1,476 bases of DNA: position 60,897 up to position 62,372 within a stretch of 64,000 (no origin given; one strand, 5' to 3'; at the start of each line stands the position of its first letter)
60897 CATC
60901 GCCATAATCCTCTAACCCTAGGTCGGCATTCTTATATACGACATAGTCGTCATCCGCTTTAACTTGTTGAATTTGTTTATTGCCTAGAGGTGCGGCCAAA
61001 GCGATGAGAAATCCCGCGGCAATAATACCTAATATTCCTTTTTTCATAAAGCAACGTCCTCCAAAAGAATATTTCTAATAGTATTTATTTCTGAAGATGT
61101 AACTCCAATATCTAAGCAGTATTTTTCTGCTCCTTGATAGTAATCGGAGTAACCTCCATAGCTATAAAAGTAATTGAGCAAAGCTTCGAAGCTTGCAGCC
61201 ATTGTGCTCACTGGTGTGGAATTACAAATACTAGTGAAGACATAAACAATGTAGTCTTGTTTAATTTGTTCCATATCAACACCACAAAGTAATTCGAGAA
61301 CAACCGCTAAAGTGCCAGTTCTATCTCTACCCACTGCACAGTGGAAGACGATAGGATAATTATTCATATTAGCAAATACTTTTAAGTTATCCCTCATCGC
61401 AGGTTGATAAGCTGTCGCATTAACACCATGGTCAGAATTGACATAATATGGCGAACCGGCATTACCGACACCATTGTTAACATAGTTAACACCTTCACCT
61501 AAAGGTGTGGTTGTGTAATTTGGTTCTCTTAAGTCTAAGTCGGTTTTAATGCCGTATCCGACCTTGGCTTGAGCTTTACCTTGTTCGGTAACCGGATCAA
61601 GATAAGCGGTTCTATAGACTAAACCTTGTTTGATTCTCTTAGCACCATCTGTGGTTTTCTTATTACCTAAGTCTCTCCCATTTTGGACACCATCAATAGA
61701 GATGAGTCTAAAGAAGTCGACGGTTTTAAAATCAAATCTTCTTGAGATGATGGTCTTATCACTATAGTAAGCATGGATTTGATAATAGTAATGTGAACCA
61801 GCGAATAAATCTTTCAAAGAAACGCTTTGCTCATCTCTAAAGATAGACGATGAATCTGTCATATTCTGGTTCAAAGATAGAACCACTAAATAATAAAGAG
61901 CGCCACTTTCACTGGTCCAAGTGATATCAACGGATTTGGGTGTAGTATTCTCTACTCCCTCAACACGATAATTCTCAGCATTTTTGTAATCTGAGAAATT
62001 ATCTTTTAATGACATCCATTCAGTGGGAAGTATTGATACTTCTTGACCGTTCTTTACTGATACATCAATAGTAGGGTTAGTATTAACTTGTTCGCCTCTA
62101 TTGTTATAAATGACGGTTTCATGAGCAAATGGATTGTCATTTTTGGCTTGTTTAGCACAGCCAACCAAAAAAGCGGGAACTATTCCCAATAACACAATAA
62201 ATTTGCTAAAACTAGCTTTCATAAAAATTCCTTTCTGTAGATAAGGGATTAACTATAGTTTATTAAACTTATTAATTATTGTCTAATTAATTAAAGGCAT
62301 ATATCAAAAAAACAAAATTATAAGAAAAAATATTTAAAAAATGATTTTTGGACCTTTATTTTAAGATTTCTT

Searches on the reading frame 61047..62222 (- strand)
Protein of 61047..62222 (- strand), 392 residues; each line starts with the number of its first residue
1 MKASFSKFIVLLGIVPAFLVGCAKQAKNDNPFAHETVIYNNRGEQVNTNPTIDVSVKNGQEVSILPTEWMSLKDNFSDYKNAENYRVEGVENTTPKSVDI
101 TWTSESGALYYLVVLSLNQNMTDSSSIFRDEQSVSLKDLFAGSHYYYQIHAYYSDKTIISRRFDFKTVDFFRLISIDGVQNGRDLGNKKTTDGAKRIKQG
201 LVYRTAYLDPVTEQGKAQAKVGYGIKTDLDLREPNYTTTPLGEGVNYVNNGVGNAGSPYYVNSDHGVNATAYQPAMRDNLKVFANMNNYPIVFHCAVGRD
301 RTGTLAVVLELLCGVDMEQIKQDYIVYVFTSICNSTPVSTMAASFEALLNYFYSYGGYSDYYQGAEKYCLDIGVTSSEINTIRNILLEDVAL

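Call 5: search_protein_families(library=pfam, proteins=[window:61047-62222:-], max_evalue=0.01)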
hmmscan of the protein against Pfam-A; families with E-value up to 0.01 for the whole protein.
window:61047-62222:- (392 aa): 3 families
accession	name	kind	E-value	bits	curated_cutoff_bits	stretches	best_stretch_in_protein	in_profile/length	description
PF13350.11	Y_phosphatase3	-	9.8e-31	108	22.2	1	174-388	1-240/240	Tyrosine phosphatase family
PF03162.18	Y_phosphatase2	-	1.8e-06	28.1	27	1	269-329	72-132/165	Tyrosine phosphatase family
PF00102.32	Y_phosphatase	-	0.0033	17.5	20.9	1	284-323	165-202/234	Protein-tyrosine phosphatase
